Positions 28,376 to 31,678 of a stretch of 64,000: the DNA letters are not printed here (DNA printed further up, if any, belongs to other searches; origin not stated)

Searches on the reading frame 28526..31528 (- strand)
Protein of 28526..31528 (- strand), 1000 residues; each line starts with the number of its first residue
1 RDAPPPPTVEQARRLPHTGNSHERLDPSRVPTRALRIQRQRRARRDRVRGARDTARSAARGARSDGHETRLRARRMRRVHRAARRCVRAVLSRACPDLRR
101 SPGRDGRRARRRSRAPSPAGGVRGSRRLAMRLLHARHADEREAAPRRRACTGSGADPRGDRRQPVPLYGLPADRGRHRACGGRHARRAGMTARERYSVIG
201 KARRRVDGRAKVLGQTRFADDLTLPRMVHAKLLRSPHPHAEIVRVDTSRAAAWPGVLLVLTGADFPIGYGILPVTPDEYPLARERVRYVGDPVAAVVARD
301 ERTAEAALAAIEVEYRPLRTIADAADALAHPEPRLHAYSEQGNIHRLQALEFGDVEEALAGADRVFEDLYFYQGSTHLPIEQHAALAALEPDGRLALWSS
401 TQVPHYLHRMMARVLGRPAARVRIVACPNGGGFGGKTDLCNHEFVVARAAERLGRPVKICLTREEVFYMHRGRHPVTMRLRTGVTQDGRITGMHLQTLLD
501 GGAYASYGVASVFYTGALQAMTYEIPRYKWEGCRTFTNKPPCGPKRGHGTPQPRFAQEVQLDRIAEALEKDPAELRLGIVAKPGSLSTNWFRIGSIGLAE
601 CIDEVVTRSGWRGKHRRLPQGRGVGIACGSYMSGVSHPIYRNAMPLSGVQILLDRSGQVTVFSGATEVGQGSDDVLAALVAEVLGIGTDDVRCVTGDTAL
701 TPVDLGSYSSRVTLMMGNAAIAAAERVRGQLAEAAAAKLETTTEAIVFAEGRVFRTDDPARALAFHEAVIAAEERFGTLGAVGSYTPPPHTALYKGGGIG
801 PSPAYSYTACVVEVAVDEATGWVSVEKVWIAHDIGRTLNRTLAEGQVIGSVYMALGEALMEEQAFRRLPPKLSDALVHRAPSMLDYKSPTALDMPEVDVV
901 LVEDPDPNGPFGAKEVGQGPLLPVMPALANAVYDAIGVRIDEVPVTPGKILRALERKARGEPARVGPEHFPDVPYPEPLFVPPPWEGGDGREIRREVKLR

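Call 30: search_protein_families(library=pfam, proteins=[window:28526-31528:-], max_evalue=0.001)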
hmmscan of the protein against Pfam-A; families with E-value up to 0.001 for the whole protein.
window:28526-31528:- (1000 aa): 3 families
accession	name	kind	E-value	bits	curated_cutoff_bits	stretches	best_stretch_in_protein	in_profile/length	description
PF02738.23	MoCoBD_1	-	1.4e-71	240.9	27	1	343-577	8-241/244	Molybdopterin cofactor-binding domain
PF20256.3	MoCoBD_2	-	1.6e-62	212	27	1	612-895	12-283/283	Molybdopterin cofactor-binding domain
PF01315.27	Ald_Xan_dh_C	-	1.4e-28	99.8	31.3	1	214-318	2-109/110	Aldehyde oxidase and xanthine dehydrogenase, a/b hammerhead domain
